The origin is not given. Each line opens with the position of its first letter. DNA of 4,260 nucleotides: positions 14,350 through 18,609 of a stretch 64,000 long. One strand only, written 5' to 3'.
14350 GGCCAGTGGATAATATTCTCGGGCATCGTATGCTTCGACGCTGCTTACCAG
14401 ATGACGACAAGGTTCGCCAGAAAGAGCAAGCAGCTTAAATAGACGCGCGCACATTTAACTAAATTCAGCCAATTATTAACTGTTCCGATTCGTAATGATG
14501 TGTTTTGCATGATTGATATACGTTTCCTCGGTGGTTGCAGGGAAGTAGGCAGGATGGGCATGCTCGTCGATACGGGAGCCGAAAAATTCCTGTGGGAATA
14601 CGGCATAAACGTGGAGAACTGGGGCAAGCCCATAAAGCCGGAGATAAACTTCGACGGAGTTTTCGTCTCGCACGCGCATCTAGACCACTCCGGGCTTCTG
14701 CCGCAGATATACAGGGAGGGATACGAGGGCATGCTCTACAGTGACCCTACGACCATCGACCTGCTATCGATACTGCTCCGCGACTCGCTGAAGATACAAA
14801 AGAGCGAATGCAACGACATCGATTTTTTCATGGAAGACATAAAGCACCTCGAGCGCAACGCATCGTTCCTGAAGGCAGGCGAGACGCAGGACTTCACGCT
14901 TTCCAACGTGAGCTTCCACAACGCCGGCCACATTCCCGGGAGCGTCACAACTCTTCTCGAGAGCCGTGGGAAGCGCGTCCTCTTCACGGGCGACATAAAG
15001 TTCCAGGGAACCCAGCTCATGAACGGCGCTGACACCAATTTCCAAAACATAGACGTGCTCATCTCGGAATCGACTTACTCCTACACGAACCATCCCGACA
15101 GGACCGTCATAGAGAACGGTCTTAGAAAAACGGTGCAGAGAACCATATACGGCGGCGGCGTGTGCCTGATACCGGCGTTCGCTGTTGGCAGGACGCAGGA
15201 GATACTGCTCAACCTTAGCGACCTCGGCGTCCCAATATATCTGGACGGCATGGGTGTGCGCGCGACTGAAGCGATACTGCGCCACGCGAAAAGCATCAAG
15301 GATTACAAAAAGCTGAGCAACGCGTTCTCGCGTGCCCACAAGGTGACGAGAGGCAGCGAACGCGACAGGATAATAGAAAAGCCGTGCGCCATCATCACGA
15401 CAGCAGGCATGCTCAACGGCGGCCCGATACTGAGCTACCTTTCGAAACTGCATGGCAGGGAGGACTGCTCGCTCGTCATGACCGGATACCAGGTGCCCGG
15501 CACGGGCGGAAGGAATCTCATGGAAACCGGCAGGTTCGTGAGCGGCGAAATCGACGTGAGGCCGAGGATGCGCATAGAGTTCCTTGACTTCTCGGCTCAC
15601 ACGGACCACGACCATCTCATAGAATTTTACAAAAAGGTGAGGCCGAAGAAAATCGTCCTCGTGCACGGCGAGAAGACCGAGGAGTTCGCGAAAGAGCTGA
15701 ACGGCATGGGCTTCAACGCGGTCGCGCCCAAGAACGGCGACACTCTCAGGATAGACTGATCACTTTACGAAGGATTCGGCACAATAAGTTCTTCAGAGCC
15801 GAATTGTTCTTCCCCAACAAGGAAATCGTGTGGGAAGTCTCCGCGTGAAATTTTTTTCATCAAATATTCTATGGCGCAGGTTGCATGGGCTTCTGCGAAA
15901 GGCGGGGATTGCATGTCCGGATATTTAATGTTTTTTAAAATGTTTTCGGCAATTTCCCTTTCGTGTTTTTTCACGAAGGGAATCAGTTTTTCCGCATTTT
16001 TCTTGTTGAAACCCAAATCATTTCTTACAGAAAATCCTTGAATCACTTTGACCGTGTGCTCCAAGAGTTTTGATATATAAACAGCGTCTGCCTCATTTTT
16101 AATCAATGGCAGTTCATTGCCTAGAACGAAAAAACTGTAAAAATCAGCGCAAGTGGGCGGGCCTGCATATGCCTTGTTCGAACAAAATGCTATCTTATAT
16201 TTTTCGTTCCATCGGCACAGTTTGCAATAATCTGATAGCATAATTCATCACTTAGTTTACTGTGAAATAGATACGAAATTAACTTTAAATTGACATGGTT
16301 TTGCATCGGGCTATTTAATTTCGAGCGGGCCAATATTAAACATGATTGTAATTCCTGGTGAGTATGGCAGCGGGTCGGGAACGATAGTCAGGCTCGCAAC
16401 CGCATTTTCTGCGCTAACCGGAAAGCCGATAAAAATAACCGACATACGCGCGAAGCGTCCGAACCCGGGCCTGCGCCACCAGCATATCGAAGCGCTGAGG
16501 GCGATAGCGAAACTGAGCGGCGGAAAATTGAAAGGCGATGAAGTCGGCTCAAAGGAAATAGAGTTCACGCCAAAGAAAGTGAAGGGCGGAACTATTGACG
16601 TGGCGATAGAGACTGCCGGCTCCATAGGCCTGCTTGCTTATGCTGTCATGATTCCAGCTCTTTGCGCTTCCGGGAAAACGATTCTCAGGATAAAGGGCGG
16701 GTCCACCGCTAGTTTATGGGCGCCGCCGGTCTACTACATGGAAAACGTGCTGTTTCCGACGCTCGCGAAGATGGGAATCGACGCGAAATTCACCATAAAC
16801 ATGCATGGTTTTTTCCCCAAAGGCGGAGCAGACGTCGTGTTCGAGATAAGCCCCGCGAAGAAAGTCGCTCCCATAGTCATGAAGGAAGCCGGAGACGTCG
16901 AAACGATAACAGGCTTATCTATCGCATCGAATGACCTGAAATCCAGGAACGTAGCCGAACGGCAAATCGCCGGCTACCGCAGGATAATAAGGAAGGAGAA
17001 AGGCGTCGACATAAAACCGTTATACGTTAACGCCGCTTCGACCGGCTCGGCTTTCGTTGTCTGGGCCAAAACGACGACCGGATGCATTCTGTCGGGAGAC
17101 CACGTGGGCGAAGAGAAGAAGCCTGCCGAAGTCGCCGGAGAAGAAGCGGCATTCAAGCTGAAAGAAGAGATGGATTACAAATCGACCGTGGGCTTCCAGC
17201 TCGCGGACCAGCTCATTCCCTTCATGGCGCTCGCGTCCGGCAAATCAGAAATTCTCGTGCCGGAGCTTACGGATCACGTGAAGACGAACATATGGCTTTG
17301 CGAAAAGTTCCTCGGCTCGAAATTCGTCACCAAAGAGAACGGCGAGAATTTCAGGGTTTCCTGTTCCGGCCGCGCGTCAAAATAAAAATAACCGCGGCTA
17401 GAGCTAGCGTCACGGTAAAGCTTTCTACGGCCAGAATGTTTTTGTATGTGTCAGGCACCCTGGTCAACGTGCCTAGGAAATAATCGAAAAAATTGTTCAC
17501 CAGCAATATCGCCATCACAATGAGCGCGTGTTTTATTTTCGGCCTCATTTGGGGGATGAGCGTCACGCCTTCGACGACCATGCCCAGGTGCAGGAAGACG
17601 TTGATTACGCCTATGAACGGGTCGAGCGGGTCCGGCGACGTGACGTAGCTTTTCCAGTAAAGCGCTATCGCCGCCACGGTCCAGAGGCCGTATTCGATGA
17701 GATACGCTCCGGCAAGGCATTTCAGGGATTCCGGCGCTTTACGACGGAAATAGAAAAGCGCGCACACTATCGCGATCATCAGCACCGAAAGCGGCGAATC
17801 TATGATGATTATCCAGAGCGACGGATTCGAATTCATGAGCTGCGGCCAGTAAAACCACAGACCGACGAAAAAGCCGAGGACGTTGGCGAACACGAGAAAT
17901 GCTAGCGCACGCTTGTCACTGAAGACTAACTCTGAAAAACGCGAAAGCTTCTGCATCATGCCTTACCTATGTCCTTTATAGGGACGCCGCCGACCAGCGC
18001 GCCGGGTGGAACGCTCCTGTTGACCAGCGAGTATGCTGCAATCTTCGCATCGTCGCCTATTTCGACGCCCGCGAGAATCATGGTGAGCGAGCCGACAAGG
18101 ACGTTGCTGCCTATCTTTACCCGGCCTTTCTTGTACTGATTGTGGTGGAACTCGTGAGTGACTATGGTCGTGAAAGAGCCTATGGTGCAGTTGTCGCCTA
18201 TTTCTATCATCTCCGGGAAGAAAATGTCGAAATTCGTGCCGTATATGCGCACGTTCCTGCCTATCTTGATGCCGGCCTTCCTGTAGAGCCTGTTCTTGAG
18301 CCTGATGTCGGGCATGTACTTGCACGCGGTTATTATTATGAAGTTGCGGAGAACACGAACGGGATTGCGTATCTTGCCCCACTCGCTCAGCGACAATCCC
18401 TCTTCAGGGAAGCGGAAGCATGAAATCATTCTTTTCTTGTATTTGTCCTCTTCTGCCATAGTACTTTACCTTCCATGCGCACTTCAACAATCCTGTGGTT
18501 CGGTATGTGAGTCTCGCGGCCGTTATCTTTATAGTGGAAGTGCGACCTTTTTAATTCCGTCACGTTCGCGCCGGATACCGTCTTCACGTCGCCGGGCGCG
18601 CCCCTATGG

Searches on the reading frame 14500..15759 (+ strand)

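Call 42: search_protein_families(library=pfam, proteins=[window:14500-15759:+], max_evalue=0.001)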
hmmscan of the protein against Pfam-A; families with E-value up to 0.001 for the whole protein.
window:14500-15759:+ (419 aa): 4 families
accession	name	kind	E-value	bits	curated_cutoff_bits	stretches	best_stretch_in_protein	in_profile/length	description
PF10996.14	Beta-Casp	-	1.1e-17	65.1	27.7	1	241-340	10-120/120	Beta-Casp domain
PF07521.17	RMMBL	-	4.8e-14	52.5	21.6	1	354-410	3-63/63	Zn-dependent metallo-hydrolase RNA specificity domain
PF00753.33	Lactamase_B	-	6.1e-08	33.3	22.7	0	49-71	42-64/196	Metallo-beta-lactamase superfamily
PF12706.13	Lactamase_B_2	-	5.2e-05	23.4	27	0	50-191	30-164/200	Beta-lactamase superfamily domain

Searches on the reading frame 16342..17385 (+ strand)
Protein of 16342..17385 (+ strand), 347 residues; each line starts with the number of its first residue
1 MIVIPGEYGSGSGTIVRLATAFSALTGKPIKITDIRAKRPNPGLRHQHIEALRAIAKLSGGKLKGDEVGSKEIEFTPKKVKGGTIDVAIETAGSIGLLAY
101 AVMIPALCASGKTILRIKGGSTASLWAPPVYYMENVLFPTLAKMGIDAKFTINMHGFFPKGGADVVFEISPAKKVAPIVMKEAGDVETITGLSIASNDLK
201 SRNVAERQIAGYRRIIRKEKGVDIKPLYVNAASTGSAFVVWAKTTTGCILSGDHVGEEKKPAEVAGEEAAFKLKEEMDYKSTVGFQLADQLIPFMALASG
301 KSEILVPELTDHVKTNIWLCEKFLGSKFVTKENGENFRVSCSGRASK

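Call 42: search_protein_families(library=pfam, proteins=[window:16342-17385:+], max_evalue=0.001)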
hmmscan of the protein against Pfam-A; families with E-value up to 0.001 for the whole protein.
window:16342-17385:+ (347 aa): 2 families
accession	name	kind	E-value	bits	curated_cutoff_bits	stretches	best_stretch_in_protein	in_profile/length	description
PF01137.26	RTC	-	1.2e-70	237.6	27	1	8-328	1-219/221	RNA 3'-terminal phosphate cyclase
PF05189.18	RTC_insert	-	1.2e-18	67.8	23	1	182-277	2-101/102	RNA 3'-terminal phosphate cyclase (RTC), insert domain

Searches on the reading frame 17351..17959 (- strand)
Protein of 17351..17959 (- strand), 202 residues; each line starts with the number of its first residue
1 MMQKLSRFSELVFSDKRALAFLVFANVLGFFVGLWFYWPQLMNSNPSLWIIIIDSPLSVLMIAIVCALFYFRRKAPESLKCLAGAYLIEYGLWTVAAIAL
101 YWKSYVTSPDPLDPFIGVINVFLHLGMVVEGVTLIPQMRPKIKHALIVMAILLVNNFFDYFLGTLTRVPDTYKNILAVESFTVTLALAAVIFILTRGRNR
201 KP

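Call 42: search_protein_families(library=pfam, proteins=[window:17351-17959:-], max_evalue=0.001)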
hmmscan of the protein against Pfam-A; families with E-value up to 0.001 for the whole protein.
window:17351-17959:- (202 aa): 1 family
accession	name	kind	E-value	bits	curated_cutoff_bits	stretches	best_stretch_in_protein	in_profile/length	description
PF07187.16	DUF1405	-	1.3e-28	100.5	25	1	29-192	1-159/160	Protein of unknown function (DUF1405)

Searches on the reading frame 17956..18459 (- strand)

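Call 42: search_protein_families(library=pfam, proteins=[window:17956-18459:-], max_evalue=0.001)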
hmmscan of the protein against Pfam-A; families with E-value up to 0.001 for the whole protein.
window:17956-18459:- (167 aa): 2 families
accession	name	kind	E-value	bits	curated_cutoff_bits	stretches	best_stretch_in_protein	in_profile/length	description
PF00132.30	Hexapep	-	4.3e-15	55.1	27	1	114-147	2-35/36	Bacterial transferase hexapeptide (six repeats)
PF14602.12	Hexapep_2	-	3.9e-10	39.7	27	1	114-142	2-28/34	Hexapeptide repeat of succinyl-transferase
